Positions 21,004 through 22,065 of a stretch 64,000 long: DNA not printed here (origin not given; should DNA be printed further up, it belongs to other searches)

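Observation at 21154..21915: MuF head protein carries an extra AT-rich C-terminal domain with a Cys/His signature (possible capsid-delivered effector)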

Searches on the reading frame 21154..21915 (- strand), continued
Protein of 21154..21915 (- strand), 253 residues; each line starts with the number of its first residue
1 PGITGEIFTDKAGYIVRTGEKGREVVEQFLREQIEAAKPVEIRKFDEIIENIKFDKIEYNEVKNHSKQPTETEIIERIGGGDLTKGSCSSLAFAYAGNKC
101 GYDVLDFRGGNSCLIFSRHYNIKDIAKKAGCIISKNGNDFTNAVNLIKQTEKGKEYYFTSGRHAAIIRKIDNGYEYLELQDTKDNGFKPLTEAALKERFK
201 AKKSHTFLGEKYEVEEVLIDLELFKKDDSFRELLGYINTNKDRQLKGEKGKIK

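Call 28: find_encoding_contigs(protein=P0003, flank=5000, max_places=2)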
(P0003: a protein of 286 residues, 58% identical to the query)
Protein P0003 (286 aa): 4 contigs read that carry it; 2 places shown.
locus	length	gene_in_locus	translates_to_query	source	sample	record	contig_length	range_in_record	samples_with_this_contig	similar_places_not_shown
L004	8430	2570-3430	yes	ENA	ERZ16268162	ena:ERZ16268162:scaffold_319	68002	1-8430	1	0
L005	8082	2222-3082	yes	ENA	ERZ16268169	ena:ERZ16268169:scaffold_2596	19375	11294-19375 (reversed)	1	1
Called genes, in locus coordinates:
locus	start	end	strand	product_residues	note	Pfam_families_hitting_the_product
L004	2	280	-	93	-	?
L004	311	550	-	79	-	-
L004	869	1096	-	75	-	-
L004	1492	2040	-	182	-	PF10543:ORF6N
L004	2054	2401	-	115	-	-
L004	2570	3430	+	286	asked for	-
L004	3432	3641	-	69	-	PF24723:DUF7675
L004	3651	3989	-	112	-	-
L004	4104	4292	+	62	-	-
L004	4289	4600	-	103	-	-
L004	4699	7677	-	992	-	PF01326:PPDK_N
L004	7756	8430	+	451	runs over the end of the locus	PF01554:MatE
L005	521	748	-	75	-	-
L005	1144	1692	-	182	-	PF10543:ORF6N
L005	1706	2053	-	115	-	-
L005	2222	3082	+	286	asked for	-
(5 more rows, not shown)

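Call 29: find_encoding_contigs(protein=P0064, flank=5000, max_places=2)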
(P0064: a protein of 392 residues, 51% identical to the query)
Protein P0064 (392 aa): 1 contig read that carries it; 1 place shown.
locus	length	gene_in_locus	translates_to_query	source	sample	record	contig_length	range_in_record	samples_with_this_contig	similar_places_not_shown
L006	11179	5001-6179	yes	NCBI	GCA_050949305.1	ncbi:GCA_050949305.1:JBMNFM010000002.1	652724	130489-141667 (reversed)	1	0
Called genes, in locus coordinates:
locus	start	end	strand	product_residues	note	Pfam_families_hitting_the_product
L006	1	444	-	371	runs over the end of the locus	PF13240:Zn_Ribbon_1 (faint)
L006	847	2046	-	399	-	PF13240:Zn_Ribbon_1 (weak), PF13248:Zn_ribbon_3 (faint), PF12773:DZR, PF13240:Zn_Ribbon_1 (weak)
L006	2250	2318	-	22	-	PF12773:DZR (weak), PF13240:Zn_Ribbon_1, PF13248:Zn_ribbon_3 (weak)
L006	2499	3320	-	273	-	-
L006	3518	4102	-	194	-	PF08973:TM1506, PF13240:Zn_Ribbon_1 (faint)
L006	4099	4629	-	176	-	PF12822:ECF_trnsprt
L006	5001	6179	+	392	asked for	-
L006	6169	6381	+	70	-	PF24723:DUF7675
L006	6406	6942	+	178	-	-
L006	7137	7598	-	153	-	PF01661:Macro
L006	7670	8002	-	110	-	PF00190:Cupin_1, PF07883:Cupin_2, PF02311:AraC_binding (weak)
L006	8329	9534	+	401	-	PF01139:RtcB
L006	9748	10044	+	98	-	PF02579:Nitro_FeMo-Co (weak)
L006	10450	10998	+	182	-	PF12641:Flavodoxin_3 (weak), PF12724:Flavodoxin_5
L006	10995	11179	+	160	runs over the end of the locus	PF22381:Staph_reg_Sar_Rot (weak), PF01047:MarR (weak)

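Call 30: find_encoding_contigs(protein=P0088, flank=5000, max_places=2)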
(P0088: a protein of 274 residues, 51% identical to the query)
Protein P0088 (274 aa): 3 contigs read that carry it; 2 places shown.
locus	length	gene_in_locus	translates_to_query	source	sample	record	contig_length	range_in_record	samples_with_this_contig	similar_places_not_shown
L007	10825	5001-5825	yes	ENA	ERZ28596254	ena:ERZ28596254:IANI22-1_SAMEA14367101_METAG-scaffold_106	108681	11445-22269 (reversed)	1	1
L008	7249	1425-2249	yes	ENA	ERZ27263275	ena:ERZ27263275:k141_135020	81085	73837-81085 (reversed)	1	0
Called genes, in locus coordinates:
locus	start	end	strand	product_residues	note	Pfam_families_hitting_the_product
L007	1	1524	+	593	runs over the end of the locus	PF01807:Zn_ribbon_DnaG, PF08275:DNAG_N, PF01751:Toprim, PF13155:Toprim_2, PF13662:Toprim_4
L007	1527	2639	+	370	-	PF03979:Sigma70_r1_1, PF00140:Sigma70_r1_2, PF04542:Sigma70_r2, PF04539:Sigma70_r3, PF04545:Sigma70_r4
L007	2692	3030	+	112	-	PF01883:FeS_assembly_P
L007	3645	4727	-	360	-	PF14657:Arm-DNA-bind_4 (faint), PF14659:Phage_int_SAM_3, PF22022:Phage_int_M, PF00589:Phage_integrase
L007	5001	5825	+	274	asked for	-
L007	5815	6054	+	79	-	PF24723:DUF7675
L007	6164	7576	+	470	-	-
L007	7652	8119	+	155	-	PF14265:DUF4355 (weak), PF14077:WDR18_C (faint)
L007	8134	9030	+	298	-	PF05065:Phage_capsid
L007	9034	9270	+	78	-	PF12949:HeH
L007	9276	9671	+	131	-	PF09355:Phage_Gp19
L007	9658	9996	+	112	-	-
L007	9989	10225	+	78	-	-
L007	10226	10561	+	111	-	-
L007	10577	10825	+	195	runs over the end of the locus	PF25681:Phage_TTP_17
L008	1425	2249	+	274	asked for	-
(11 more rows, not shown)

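Call 33: find_related_loci(query=A1, collection=viral_contigs, flank=4000)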
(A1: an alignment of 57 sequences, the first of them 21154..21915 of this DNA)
Query A1 (253 aa) in viral_contigs; peptide patterns used: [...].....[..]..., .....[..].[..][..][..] (x = any residue, [..] = any of these).
526 stretches matched a pattern; 464 encode a relative of the query (tblastn E <= 1e-3); the best 80 are kept; 80 distinct loci.
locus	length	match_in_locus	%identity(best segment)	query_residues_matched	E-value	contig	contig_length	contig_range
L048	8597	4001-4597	61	44-242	3e-77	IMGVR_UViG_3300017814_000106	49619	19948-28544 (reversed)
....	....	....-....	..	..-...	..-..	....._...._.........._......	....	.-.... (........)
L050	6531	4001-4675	56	28-253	7e-75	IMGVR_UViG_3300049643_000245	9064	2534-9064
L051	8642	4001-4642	57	39-253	6e-74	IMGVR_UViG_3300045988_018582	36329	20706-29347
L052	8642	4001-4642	57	39-253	6e-74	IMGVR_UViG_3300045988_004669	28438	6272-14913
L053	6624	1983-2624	57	39-253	6e-74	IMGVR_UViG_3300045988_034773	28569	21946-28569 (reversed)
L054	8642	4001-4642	57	39-253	6e-74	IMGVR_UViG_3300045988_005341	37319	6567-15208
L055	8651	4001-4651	54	37-253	4e-73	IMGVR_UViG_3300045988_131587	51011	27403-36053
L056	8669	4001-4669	51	28-253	3e-72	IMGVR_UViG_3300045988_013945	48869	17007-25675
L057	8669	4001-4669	51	28-253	3e-72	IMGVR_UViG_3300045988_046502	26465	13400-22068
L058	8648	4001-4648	55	39-253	1e-71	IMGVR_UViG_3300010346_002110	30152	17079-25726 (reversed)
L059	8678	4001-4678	51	28-253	6e-71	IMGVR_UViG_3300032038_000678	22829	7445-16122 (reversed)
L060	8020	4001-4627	53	45-253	9e-71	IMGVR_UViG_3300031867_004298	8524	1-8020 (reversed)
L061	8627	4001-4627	53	45-253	9e-71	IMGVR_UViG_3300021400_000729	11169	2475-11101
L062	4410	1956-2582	53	45-253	8e-71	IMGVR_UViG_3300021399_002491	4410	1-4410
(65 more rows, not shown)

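Call 38: search_protein_families(library=pfam, alignment_id=A1, max_evalue=1)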
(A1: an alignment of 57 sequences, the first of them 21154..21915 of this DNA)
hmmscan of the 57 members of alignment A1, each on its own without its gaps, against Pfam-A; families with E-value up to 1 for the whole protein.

A. member 1, window:21154-21915:- (253 aa): 1 family
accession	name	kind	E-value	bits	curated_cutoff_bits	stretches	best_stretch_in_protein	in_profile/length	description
PF25056.1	DUF7793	-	0.16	12.4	26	1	102-149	28-75/113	Domain of unknown function (DUF7793)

B. families by the number of members that match (of 57 scanned): 46 families (the first 25 are shown)
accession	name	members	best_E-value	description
PF04233.19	Phage_Mu_F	8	1.3e-22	Phage Mu protein F like protein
PF25310.1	VG15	6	1.1e-47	VG15 protein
PF06152.16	Phage_min_cap2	6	1.2e-19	Phage minor capsid protein 2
PF25058.1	ARM_TT21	2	0.034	Tetratricopeptide repeat protein 21 ARM repeat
PF20634.2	IFNGR1_transm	2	0.047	Interferon gamma receptor 1, transmembrane region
PF13991.11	BssS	2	0.12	BssS protein family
PF03610.21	EIIA-man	1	0.0058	PTS system fructose IIA component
PF02333.21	Phytase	1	0.012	Phytase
PF20195.4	DUF6558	1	0.015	Phage tail protein N-terminal domain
PF11253.13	DUF3052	1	0.02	Protein of unknown function (DUF3052)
PF02110.20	HK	1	0.041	Hydroxyethylthiazole kinase family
PF02288.20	Dehydratase_MU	1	0.051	Dehydratase medium subunit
PF05100.17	Phage_tail_L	1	0.061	Phage minor tail protein L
PF12325.13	TMF_TATA_bd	1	0.066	TATA element modulatory factor 1 TATA binding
PF06428.16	Sec2p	1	0.071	GDP/GTP exchange factor Sec2p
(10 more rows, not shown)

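Call 39: search_solved_structures(query=A1, max_evalue=10, show_alignments=3)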
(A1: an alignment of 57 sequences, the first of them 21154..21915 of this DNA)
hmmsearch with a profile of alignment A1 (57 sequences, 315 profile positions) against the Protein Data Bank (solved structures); distinct sequences matched with E-value up to 10: 11.
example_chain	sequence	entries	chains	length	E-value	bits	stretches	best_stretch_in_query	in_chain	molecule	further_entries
8t1i_J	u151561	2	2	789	0.29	13.5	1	13-114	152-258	Mediator of RNA polymerase II transcription subunit 15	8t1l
4fr8_A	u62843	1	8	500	0.74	12.2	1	288-308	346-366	Aldehyde dehydrogenase, mitochondrial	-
1cw3_A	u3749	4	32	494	0.75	12.2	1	288-308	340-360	MITOCHONDRIAL ALDEHYDE DEHYDROGENASE | ALDEHYDE DEHYDROGENASE, MITOCHONDRIAL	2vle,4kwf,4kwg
3inl_A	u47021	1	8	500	0.75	12.2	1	288-308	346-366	Aldehyde dehydrogenase, mitochondrial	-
1nzw_A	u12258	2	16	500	0.75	12.2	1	288-308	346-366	Aldehyde dehydrogenase | Aldehyde dehydrogenase, mitochondrial precursor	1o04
8dr9_A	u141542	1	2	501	0.75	12.2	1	288-308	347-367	Aldehyde dehydrogenase, mitochondrial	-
3n81_A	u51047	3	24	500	0.75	12.2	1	288-308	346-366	Aldehyde dehydrogenase, mitochondrial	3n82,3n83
2onn_A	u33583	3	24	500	0.75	12.2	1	288-308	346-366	Aldehyde dehydrogenase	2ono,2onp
1zum_A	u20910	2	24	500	0.75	12.2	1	288-308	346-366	Aldehyde dehydrogenase | Aldehyde dehydrogenase, mitochondrial precursor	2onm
1nzx_A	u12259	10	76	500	0.76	12.2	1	288-308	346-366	Aldehyde dehydrogenase | Aldehyde dehydrogenase, mitochondrial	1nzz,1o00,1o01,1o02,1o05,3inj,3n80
5l13_A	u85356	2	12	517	0.79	12.1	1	288-308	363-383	Aldehyde dehydrogenase, mitochondrial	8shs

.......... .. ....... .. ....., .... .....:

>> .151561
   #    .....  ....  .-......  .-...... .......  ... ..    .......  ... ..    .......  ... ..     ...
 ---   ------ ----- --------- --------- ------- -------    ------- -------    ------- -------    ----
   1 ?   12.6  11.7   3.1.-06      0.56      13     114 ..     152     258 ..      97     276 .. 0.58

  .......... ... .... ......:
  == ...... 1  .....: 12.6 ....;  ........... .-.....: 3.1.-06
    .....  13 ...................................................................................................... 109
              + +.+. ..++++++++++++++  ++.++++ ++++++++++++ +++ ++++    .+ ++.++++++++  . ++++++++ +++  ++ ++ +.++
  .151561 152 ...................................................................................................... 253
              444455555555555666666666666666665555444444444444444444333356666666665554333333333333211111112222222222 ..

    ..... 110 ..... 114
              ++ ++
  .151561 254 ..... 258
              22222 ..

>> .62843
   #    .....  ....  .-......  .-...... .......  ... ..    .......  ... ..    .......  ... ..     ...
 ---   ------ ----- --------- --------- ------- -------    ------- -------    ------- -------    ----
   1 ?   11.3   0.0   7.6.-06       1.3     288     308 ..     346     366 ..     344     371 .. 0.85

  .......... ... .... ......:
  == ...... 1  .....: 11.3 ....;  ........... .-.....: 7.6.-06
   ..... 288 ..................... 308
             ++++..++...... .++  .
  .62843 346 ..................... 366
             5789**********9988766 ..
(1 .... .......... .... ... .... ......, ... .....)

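Call 41: find_related_loci(query=A1, collection=genome_contigs, flank=10000)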
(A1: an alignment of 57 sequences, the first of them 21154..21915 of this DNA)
Query A1 (253 aa) in genome_contigs; peptide patterns used: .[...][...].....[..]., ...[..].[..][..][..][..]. (x = any residue, [..] = any of these).
207 stretches matched a pattern; 107 encode a relative of the query (tblastn E <= 1e-3); the best 80 are kept; 80 distinct loci.
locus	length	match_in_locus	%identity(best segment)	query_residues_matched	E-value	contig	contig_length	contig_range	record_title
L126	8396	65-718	59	40-253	4e-79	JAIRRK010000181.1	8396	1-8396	MAG: Dysgonamonadaceae bacterium isolate Ct408_bin100 k119_1464272, whole genome shotgun sequence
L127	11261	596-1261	56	32-250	1e-72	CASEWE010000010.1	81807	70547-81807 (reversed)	uncultured Bacteroidales bacterium isolate A41_L4_351351_idba_bin.55 genome assembly, contig: A41_L4_351351_idba_bin.55.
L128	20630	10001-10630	54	44-253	6e-72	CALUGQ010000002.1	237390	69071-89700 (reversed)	MAG: uncultured Prevotella sp. isolate BRZ_BK__bin96 genome assembly, contig: BRZ_BK__NODE_32_length_237390_cov_9.159776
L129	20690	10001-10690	52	28-253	4e-71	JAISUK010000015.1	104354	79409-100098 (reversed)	MAG: Dysgonamonadaceae bacterium isolate Md513_bin73 k119_2494234, whole genome shotgun sequence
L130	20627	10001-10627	53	45-253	2e-70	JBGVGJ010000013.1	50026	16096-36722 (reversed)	MAG: Alloprevotella sp. isolate fecal_MAG_37 fecal_MAG_37_contig_0013, whole genome shotgun sequence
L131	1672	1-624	57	47-253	8e-74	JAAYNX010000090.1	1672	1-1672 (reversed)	MAG: Clostridiaceae bacterium isolate AS21ysBPME_283 228612_AS21, whole genome shotgun sequence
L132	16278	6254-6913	55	30-253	5e-70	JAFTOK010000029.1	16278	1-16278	MAG: Clostridia bacterium isolate RGIG4003 Roe_deer_Cecum-5__c61468, whole genome shotgun sequence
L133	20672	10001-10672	52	29-250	3e-71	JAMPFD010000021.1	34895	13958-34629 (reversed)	MAG: Bacillota bacterium isolate NALB_7861_17 Scaffold_#21__SCF_021___34895_bp, whole genome shotgun sequence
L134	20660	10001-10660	48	41-253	1e-62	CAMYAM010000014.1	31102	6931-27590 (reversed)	MAG TPA_asm: uncultured Fastidiosipila sp. isolate SRR17635647_bin.21_metaWRAP_v1.3_MAG genome assembly, contig: ERZ1421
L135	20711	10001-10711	48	26-253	1e-62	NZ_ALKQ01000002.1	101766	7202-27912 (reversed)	Streptococcus suis 10581 Contig00002, whole genome shotgun sequence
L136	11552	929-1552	53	48-253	3e-62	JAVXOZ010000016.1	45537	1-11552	MAG: Clostridiales bacterium isolate CGS6M2-bin7 NODE_635_length_45537_cov_9.572666, whole genome shotgun sequence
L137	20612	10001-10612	51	50-253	5e-61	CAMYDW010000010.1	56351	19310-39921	MAG TPA_asm: uncultured Peptococcaceae bacterium isolate SRR17635698_bin.14_metaWRAP_v1.3_MAG genome assembly, contig: E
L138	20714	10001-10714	47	30-253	2e-60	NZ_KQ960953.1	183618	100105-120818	Megasphaera hutchinsoni strain KA00182 Scaffold187, whole genome shotgun sequence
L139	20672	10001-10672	50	31-253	2e-60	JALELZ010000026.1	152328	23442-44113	MAG: Lachnospiraceae bacterium isolate SUG126 k141_5178029, whole genome shotgun sequence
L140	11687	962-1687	46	26-253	7e-60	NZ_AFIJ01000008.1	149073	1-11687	Megasphaera lornae strain UPII 199-6 contig00001, whole genome shotgun sequence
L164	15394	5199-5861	46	41-253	3e-53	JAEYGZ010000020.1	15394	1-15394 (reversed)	MAG: Bacillota bacterium isolate OH_HFB_305 k127_1153382, whole genome shotgun sequence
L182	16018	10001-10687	44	33-253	8e-48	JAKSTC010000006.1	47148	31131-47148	MAG: Alphaproteobacteria bacterium isolate Horse_feces297 MAG297_6, whole genome shotgun sequence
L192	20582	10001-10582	42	57-250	3e-43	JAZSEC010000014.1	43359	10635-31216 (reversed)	MAG: Eubacteriales bacterium isolate T1900044593_TS20190059.MAGScoT_cleanbin_000008 SGB_642_k141_778672, whole genome sh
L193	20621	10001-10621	40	45-253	4e-43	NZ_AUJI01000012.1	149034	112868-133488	Butyrivibrio sp. AC2005 G602DRAFT_scaffold00006.6_C, whole genome shotgun sequence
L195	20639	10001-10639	39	38-253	2e-42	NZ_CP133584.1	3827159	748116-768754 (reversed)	Bengtsoniella intestinalis strain BP47G chromosome, complete genome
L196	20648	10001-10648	40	45-253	3e-41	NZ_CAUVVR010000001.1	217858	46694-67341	MAG: uncultured Selenomonas sp. isolate SRR15443040_bin.1_MetaWRAP_v1.3_MAG ERZ21787670.7, whole genome shotgun sequence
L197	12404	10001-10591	39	57-253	1e-40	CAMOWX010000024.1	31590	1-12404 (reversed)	MAG: uncultured Clostridia bacterium isolate SRR873601_bin.102_metaWRAP_v1.3_MAG genome assembly, contig: NODE_3248_leng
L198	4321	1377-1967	42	57-253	1e-40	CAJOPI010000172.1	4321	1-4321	uncultured Lachnospiraceae bacterium isolate Rumen_Coassembly_mag_2069 genome assembly, contig: k87_10466985, whole geno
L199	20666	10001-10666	41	34-253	1e-40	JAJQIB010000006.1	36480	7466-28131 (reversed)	MAG: Ruminococcus sp. isolate U.8_1 NODE_52_length_36480_cov_71.653974, whole genome shotgun sequence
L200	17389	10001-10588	41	57-253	3e-40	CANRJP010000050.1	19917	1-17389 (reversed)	MAG: uncultured Clostridia bacterium isolate Lapin-021__bin62 genome assembly, contig: Lapin-021__NODE_3076_length_19917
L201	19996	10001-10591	40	57-253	1e-39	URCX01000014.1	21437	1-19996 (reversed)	uncultured Bacteroidetes bacterium isolate UMGS879 genome assembly, contig: NODE_741_length_21437_cov_2.935132, whole ge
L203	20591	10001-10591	40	57-253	1e-39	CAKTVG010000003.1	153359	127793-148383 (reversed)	MAG: uncultured Oscillospiraceae bacterium isolate REFINED_METABAT215_TOP10_CONTIGS_1500_ASSEMBLY_K77_MERGED__Hadza_PheC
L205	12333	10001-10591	39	57-253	4e-39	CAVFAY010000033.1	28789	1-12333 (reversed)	Anaerotignum sp. isolate SRR8978461_cleanbin_000001 genome assembly, contig: Spades_SRR8978461_contig_51, whole genome s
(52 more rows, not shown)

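Call 77: search_protein_families(library=pfam, alignment_id=A4, max_evalue=0.0001)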
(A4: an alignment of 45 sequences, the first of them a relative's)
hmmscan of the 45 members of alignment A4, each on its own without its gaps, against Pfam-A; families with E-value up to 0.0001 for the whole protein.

A. member 1, L128:7306-8718:+ (471 aa): 1 family
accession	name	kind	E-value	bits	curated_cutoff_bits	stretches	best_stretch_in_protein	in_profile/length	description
PF05133.19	SPP1_portal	-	2.5e-31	109.5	25.5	1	53-462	25-410/416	Phage portal protein, SPP1 Gp6-like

B. families by the number of members that match (of 45 scanned): 11 families
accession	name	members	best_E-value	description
PF05133.19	SPP1_portal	19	4.2e-114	Phage portal protein, SPP1 Gp6-like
PF01580.24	FtsK_SpoIIIE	6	5.4e-32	FtsK/SpoIIIE family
PF06074.18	Portal_Mu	2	3.6e-74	Portal protein of Mu bacteriophage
PF03237.21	Terminase_6N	2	1.7e-17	Terminase large subunit, T4likevirus-type, N-terminal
PF17289.8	Terminase_6C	2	2.8e-17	Terminase RNaseH-like domain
PF01435.24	Peptidase_M48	1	6.4e-36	Peptidase family M48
PF03496.20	ADPrib_exo_Tox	1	5.1e-24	ADP-ribosyltransferase exoenzyme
PF00753.33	Lactamase_B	1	2.6e-17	Metallo-beta-lactamase superfamily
PF04233.19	Phage_Mu_F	1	1.3e-11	Phage Mu protein F like protein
PF21221.3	B_lactamase-like_C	1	2e-06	Metallo-beta-lactamase-like, C-terminal domain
PF01935.23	DUF87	1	1.7e-05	Helicase HerA, central domain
